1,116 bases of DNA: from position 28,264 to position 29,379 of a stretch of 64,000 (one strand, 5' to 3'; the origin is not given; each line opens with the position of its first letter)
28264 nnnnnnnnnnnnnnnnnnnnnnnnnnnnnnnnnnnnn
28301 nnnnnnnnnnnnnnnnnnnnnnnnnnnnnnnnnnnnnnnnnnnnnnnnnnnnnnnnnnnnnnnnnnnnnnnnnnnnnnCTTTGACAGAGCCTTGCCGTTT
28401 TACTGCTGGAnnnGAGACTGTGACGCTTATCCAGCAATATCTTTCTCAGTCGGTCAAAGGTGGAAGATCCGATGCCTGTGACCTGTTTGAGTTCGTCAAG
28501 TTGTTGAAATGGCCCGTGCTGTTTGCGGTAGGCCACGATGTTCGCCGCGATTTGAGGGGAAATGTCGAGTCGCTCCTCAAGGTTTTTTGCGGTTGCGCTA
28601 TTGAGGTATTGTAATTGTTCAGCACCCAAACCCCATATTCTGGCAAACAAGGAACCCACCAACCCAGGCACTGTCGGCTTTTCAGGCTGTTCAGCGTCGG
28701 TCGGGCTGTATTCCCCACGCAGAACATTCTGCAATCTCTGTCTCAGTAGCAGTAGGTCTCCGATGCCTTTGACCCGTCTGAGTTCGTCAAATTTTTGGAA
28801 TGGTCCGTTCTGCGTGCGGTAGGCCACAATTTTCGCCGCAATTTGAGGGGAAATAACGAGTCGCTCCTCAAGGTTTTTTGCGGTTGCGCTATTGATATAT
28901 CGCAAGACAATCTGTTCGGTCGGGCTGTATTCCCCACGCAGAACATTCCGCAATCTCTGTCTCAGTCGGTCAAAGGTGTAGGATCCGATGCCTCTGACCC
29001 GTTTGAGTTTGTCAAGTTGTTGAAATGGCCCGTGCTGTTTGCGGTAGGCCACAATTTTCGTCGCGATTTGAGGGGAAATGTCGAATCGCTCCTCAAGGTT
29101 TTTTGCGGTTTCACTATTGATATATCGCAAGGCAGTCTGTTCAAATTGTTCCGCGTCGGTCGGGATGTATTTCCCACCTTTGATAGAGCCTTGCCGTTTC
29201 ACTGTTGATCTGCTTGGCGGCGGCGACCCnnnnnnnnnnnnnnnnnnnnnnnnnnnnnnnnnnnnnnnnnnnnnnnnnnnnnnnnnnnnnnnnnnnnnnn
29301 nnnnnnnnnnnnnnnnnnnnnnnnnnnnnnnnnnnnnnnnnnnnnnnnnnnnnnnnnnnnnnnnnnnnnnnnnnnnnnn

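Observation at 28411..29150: Triple ComEA-like HhH module at the C-terminus of a dynamin-like protein; the middle copy is degenerate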

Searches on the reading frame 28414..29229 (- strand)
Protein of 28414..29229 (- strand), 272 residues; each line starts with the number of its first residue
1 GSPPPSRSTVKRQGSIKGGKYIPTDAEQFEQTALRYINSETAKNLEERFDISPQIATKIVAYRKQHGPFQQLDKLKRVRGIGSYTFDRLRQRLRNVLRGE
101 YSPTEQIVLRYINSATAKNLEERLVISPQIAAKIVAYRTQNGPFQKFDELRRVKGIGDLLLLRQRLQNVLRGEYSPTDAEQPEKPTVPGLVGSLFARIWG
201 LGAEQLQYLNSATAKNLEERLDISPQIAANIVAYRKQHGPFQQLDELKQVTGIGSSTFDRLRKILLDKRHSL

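Call 6: search_protein_families(library=pfam, proteins=[window:28414-29229:-], max_evalue=1)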
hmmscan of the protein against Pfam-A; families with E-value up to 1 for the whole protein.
window:28414-29229:- (272 aa): 18 families
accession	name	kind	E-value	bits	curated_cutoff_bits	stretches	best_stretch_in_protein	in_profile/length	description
PF12836.13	HHH_3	-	4.2e-47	158.5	27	3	209-263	8-62/65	Helix-hairpin-helix motif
PF21687.3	T2SSK_1st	-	8.9e-09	36.5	26.2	2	230-264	67-101/107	Type II secretion system (T2SS), protein K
PF14579.12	HHH_6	-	9.3e-09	35.8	25.6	1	223-261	33-74/90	Helix-hairpin-helix motif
PF12826.13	HHH_2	-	8.7e-08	32.7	27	1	203-236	23-56/64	Helix-hairpin-helix motif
PF14716.13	HHH_8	-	7.7e-07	29.8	30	1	235-265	38-68/73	Helix-hairpin-helix domain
PF00633.29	HHH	-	2e-06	27.8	24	1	244-262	10-28/30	Helix-hairpin-helix motif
PF03934.19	T2SSK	-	2.5e-06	28.2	24.2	1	222-255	17-49/63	Type II secretion system (T2SS), protein K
PF14520.12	HHH_5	-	4.1e-05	24.4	27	0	243-262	33-52/57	Helix-hairpin-helix domain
PF24158.1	DUF7409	-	0.00023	21.8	27.8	1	109-138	1-30/47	Domain of unknown function (DUF7409)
PF25004.1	DUF7782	-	0.0027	18.4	27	0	34-82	10-58/120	Domain of unknown function (DUF7782)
PF21295.2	Bact_transglu_N_2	-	0.0042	17.8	27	0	112-136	26-50/101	Bacterial transglutaminase, N-terminal domain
PF09734.15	Tau95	-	0.0087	17.2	23.7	0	127-146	101-120/144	RNA polymerase III transcription factor (TF)IIIC subunit HTH domain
PF20279.3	CTD12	-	0.011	16.6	25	0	47-72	83-108/144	C-terminal domain 12 of the ABC-three component (ABC-3C) systems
PF12802.13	MarR_2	-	0.03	14.9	27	0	212-234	21-43/61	MarR family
PF05422.17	SIN1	-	0.054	14.5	27.5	0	210-233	94-116/140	Stress-activated map kinase interacting protein 1 (SIN1)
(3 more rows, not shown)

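Call 7: search_protein_families(library=ncbifam, proteins=[window:28414-29229:-], max_evalue=1)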
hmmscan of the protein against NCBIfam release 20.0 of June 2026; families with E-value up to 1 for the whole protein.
window:28414-29229:- (272 aa): 10 families
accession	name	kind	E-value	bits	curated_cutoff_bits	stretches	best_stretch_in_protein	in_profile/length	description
TIGR01259.1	comE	subfamily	2.7e-38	130.7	152.35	3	204-263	57-116/120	comEA protein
TIGR00426.1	TIGR00426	subfamily_domain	2.1e-35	120.6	53.1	3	209-264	10-66/69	competence protein ComEA helix-hairpin-helix repeat region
NF045978.1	ComEA_MAG0490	equivalog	1.3e-13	51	98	3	214-265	111-160/162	MAG0490 family ComEA-like DNA-binding protein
NF037980.1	T2SS_GspK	equivalog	4.8e-07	29.6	130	2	203-264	135-203/307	type II secretion system minor pseudopilin GspK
TIGR03009.1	plancto_dom_2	subfamily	0.00078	19.2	90.5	0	25-52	92-121/212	TIGR03009 domain-containing protein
NF007953.1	PRK10672.1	equivalog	0.0019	17.8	201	0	41-72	307-338/362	endolytic peptidoglycan transglycosylase RlpA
NF002708.1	PRK02515.1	equivalog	0.029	14.2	85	0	128-158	77-103/137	photosystem II complex extrinsic protein PsbU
NF011546.0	PRK14976.1-3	equivalog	0.041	13.1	347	0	37-95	163-216/297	5'-3' exonuclease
NF041877.1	EPS_EpsZ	equivalog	0.056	12.1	800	0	55-102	329-379/459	exopolysaccharide biosynthesis polyisoprenyl-phosphate hexose-1-phosphate transferase EpsZ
TIGR01244.1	TIGR01244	subfamily_domain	0.11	12.5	85.85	0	118-140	3-25/135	TIGR01244 family sulfur transferase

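Call 40: find_homologous_proteins(query=window:28414-29145:-)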
Query seq(244 aa) (244 aa): 71 proteins with E <= 0.001 among 895 candidates.
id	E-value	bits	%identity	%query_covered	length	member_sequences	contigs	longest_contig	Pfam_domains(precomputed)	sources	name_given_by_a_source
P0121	3.2e-14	71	27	89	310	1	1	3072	PF21687.4,PF12836.14,PF03934.20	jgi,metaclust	metaclust:\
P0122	6.1e-14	70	27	89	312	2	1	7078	PF21687.4,PF12836.14,PF03934.20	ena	-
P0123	1.5e-13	69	33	63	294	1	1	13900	PF12826.14,PF06514.18,PF14520.13,PF21687.4,PF14716.14,PF12836.14,PF03934.20,PF14579.13,PF00633.30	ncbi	-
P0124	1.6e-13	69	26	93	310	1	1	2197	PF21687.4,PF12836.14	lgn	-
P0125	1.6e-13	69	28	92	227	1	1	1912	PF12836.14,PF03934.20,PF14579.13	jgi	jgi:competence ComEA-like helix-hairpin-helix protein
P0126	1.3e-12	66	28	87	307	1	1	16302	PF21687.4,PF12836.14,PF03934.20,PF14579.13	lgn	-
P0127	8.3e-12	63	29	61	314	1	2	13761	PF12826.14,PF21687.4,PF12836.14,PF14579.13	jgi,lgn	-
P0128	4.8e-10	57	22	94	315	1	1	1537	PF21687.4,PF12836.14,PF14579.13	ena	-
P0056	1.2e-9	56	70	21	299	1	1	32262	-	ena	-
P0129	1.9e-9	55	24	93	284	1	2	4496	PF06514.18,PF12836.14,PF00633.30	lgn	-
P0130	3.4e-9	55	25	85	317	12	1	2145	PF06514.18,PF12836.14,PF14579.13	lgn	-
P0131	3.6e-9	54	34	62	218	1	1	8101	PF14520.13,PF14716.14,PF12836.14,PF14579.13,PF00633.30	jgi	jgi:competence protein ComEA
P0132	1.0e-8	53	25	86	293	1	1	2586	PF12836.14,PF03934.20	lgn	-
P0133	1.5e-8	52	32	62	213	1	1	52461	PF14520.13,PF14716.14,PF12836.14,PF03934.20,PF14579.13,PF00633.30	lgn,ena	-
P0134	3.1e-8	51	24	96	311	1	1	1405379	PF21687.4,PF12836.14,PF03934.20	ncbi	-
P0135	3.3e-8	51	37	57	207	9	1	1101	PF12826.14,PF14520.13,PF11798.15,PF14716.14,PF12836.14,PF03934.20,PF21176.4,PF00633.30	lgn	-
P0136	3.6e-8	51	34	63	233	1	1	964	PF06514.18,PF14716.14,PF03934.20,PF14579.13,PF11731.15,PF02371.23,PF12826.14,PF14520.13,PF11798.15,PF21687.4,PF12836.14,PF00633.30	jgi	jgi:competence ComEA-like helix-hairpin-helix protein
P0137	7.6e-8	50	53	23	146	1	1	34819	PF06514.18,PF14520.13,PF12836.14,PF00633.30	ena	-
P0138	9.2e-8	50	54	23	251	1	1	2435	PF10531.16,PF12836.14,PF00633.30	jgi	-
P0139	1.1e-7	50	55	21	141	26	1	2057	PF12836.14,PF03934.20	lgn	-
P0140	2.2e-7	49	34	47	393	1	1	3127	PF21687.4,PF12836.14,PF00633.30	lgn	-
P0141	3.4e-7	48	52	26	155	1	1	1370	PF12836.14,PF03934.20,PF13511.12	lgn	-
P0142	4.4e-7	48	55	25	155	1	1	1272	PF12836.14,PF03934.20,PF13511.12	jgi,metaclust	metaclust:\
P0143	4.7e-7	48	36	53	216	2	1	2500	PF10531.16,PF12836.14,PF00633.30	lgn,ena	-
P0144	4.8e-7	48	53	24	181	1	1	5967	PF12826.14,PF10531.16,PF12836.14,PF03934.20,PF00633.30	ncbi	-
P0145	7.0e-7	47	25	57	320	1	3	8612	PF12836.14,PF14579.13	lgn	-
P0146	7.0e-7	47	52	23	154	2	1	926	PF12836.14,PF03934.20,PF13511.12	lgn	-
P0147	9.0e-7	47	25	83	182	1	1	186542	PF12836.14,PF00633.30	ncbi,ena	-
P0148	9.2e-7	47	26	85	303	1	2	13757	PF12836.14,PF14579.13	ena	-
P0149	9.9e-7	47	24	88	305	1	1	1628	PF12836.14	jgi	jgi:competence protein ComEA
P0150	1.1e-6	46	54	25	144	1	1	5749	PF12836.14,PF03934.20,PF13511.12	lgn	-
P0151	1.2e-6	46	24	68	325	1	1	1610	PF06514.18,PF21687.4,PF12836.14,PF03934.20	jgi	jgi:competence protein ComEA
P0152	2.1e-6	45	25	92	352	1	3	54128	PF12836.14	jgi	jgi:competence protein ComEA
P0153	2.2e-6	45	53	23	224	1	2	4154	PF12826.14,PF10531.16,PF12836.14,PF00633.30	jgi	jgi:competence protein ComEA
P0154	2.4e-6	45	52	23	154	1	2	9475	PF12836.14,PF03934.20,PF13511.12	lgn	-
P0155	2.8e-6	45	26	98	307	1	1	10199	PF06514.18,PF12836.14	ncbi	ncbi:MAG: hypothetical protein Fur0041_16490 [Bacteroidia bacterium]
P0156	2.9e-6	45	50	22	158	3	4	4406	PF10531.16,PF14520.13,PF12836.14,PF00633.30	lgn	-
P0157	3.3e-6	45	43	38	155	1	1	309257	PF12836.14,PF03934.20,PF13511.12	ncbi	ncbi:MAG: helix-hairpin-helix domain-containing protein [Gammaproteobacteria bacterium]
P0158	3.5e-6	45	32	53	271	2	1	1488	PF12836.14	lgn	-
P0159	3.8e-6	45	33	49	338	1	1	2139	PF21687.4,PF12836.14,PF00633.30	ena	-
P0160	4.7e-6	44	24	86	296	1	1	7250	PF12836.14,PF14579.13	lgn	-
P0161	4.9e-6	44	48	24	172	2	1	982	PF12836.14,PF00633.30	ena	-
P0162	5.1e-6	44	23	88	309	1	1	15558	PF06514.18,PF12836.14,PF03934.20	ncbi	ncbi:MAG: helix-hairpin-helix domain-containing protein [Bacteroidia bacterium]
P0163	6.0e-6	44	48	25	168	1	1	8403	PF12836.14,PF00633.30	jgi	jgi:competence protein ComEA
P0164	6.2e-6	44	27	93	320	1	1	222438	PF12836.14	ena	-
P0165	6.3e-6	44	29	93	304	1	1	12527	PF21687.4,PF12836.14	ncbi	-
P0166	8.5e-6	43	52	25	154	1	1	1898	PF12836.14,PF03934.20,PF13511.12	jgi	jgi:competence protein ComEA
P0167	8.9e-6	43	52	23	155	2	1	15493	PF12836.14,PF03934.20,PF13511.12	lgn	-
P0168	1.2e-5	43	51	23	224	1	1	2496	PF12826.14,PF10531.16,PF12836.14,PF00633.30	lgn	-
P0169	1.3e-5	43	45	24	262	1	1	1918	PF10531.16,PF14520.13,PF14716.14,PF12836.14,PF22461.3,PF00633.30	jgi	jgi:competence protein ComEA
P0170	1.4e-5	43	43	35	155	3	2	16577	PF12836.14,PF03934.20,PF13511.12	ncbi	-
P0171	2.6e-5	42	49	23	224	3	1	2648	PF10531.16,PF12836.14,PF00633.30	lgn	-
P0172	2.9e-5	42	26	93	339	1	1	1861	PF12836.14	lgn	-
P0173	3.1e-5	42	31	50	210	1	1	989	PF12836.14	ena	-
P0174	3.2e-5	42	34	47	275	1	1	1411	PF12836.14,PF00633.30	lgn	-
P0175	5.9e-5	41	25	92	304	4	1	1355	PF12836.14,PF14579.13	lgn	-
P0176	6.3e-5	41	46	23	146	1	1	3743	PF06514.18,PF14520.13,PF14716.14,PF12836.14,PF00633.30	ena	-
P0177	7.0e-5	40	48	23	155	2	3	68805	PF12836.14,PF03934.20,PF13511.12,PF00633.30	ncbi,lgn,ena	-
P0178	1.1e-4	40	33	47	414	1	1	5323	PF21687.4,PF12836.14,PF00633.30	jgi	jgi:DNA uptake protein ComE-like DNA-binding protein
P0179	1.2e-4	40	47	23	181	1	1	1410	PF06514.18,PF14520.13,PF12836.14,PF00633.30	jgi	jgi:competence protein ComEA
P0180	1.4e-4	39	49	21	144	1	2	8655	PF12836.14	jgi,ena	-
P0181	1.7e-4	39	31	42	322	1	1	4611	PF21687.4,PF12836.14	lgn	-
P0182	1.7e-4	39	51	22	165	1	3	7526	PF12826.14,PF06514.18,PF14520.13,PF14716.14,PF12836.14,PF03934.20,PF21176.4,PF00633.30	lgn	-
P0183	1.9e-4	39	26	93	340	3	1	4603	PF12836.14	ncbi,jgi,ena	-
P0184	2.5e-4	39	25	93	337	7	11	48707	PF12836.14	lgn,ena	-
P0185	2.9e-4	38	30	51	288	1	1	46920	PF12836.14,PF03934.20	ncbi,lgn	-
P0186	3.6e-4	38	27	93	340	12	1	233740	PF12836.14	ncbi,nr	ncbi:ComEA family DNA-binding protein [Hymenobacter nivis]|nr:helix-hairpin-helix domain-containing 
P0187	5.6e-4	38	28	93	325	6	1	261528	PF12836.14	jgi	jgi:DNA uptake protein ComE-like DNA-binding protein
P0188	6.1e-4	37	41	24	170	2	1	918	PF14520.13,PF14716.14,PF12836.14,PF00633.30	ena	-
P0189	7.6e-4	37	44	23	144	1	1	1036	PF12836.14,PF00633.30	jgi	jgi:competence ComEA-like helix-hairpin-helix protein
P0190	9.8e-4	37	26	93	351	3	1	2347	PF12836.14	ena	-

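Call 49: predict_structure(alignment_id=A2)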
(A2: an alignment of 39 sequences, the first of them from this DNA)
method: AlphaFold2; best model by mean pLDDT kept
length: 250 residues; sequences in the alignment: 39
mean_pLDDT: 83.6   pTM: 0.44
mean pLDDT of the five models: 83.6, 83.2, 83.0, 82.7, 81.6
residues with pLDDT >= 90: 147; 70-90: 50; 50-70: 22; < 50: 31
segments of 3 or more residues with pLDDT < 50: 151-178
pLDDT, mean of each block of 10 residues (from residue 1): 82 93 87 96 97 96 92 80 84 93 90 96 89 75 64 42 42 49 91 96 97 96 95 95 73
secondary structure, 60 per line:
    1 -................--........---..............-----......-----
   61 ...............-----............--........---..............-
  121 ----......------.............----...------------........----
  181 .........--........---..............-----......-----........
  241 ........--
elements in order: H2-17 H20-27 H31-44 H50-55 H61-75 H81-92 H95-102 H106-119 H125-130 H137-149 H169-176 H181-189 H192-199 H203-216 H222-227 H233-248

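Call 52: fold_search(model_id=the predicted structure, library=pdb)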
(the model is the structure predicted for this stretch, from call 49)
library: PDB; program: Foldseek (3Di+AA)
matches with E <= 10: 91; with E <= 0.001: 0
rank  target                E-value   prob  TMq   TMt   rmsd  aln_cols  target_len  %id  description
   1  2edu_MODEL_1_A        4.6e-02  1.00  0.26  0.60   8.3       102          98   25  Solution structure of RSGI RUH-070, a C-terminal domain of kinesin-like protein KIF22 from human cDNA (released 2007-08-21)
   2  8dss_B                1.3e-01  1.00  0.21  0.40   1.3        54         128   42  X-ray crystal structure of Geobacillus stearothermophilus ComEA (released 2022-12-28)
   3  5ol9                  2.6e-01  1.00  0.25  0.71   4.4        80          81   30  Structure of human mitochondrial transcription elongation factor (TEFM) N-terminal domain (released 2017-10-18)
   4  8y5l_NA               2.6e-01  0.84  0.20  0.11  13.4       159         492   18  E.coli transcription translation coupling complex in TTC-B state 1 (subclass1) containing mRNA with 30-mer spacer, Nu (released 2025-08-13)
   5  3bzc                  3.2e-01  0.85  0.19  0.07  15.2       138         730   25  Crystal Structure of the Tex protein from Pseudomonas aeruginosa, crystal form I (released 2008-04-08)
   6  3bzk                  4.8e-01  0.60  0.20  0.07  18.7       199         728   18  Crystal Structure of the Tex protein from Pseudomonas aeruginosa, crystal form 2 (released 2008-04-08)
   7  2duy                  5.7e-01  1.00  0.20  0.69   1.9        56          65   34  Crystal structure of competence protein ComEA-related protein from Thermus thermophilus HB8 (released 2007-08-14)
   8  7eg8_R                7.4e-01  0.16  0.16  0.16  18.2       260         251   14  TFIID-based core PIC on PUMA promoter (released 2021-05-05)
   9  5wh1_B                7.7e-01  0.18  0.17  0.19  16.0       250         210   14  Apo form of the C-terminal region of human Transcription Factor IIB (released 2017-11-29)
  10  7egc_R                9.2e-01  0.14  0.16  0.16  18.9       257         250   14  p53-bound TFIID-based holo PIC on HDM2 promoter (released 2021-05-12)
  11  7ena_BA               1.0e+00  0.14  0.16  0.16  18.8       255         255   14  TFIID-based PIC-Mediator holo-complex in pre-assembled state (pre-hPIC-MED) (released 2021-05-26)
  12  1l9u_H                1.6e+00  0.08  0.15  0.12  20.3       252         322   15  THERMUS AQUATICUS RNA POLYMERASE HOLOENZYME AT 4 A RESOLUTION (released 2002-05-22)
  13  7n8o_U                1.7e+00  0.92  0.18  0.42   2.9        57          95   19  High-resolution structure of photosystem II from the mesophilic cyanobacterium, Synechocystis sp. PCC 6803 (released 2021-12-29)
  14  9y9y_A                1.9e+00  0.10  0.17  0.12  16.5       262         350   18  Crystal structure of DNA integrity scanning protein DisA from Mycobacterium tuberculosis in complex with cyclic di-AMP (released 2025-09-24)
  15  8wre_A                1.9e+00  0.04  0.12  0.09  21.5       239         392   10  Human VMAT2 in complex with dopamine (released 2024-09-25)
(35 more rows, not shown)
